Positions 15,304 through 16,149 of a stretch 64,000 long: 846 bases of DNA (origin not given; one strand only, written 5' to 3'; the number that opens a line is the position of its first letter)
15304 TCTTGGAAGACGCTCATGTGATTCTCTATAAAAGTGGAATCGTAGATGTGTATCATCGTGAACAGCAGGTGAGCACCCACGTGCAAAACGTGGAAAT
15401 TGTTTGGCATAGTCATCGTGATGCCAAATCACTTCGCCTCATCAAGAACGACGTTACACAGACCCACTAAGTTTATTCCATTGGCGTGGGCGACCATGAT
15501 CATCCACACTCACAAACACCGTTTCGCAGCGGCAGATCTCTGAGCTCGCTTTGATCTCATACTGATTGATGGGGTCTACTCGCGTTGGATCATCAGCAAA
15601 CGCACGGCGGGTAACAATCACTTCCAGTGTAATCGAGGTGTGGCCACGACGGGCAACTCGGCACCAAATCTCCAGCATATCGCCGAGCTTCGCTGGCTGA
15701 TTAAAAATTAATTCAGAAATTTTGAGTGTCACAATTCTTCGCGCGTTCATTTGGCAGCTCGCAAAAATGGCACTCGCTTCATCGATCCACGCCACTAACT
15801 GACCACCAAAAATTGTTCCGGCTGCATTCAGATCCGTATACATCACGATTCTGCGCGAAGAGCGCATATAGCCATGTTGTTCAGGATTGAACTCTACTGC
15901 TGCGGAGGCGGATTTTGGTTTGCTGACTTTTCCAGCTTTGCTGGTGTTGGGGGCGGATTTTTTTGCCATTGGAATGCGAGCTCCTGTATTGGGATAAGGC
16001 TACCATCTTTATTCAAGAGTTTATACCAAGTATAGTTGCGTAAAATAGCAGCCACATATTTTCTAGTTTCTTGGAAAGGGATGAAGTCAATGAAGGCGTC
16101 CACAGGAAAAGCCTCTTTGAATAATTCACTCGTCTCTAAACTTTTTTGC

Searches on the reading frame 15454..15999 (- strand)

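Call 67: search_protein_families(library=pfam, proteins=[window:15454-15999:-], max_evalue=0.00001)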
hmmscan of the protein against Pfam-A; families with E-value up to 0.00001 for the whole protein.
window:15454-15999:- (181 aa): 1 family
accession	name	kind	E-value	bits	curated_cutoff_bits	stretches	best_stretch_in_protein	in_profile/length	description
PF03061.28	4HBT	-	4.9e-14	52.8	20.6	1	61-131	2-72/79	Thioesterase superfamily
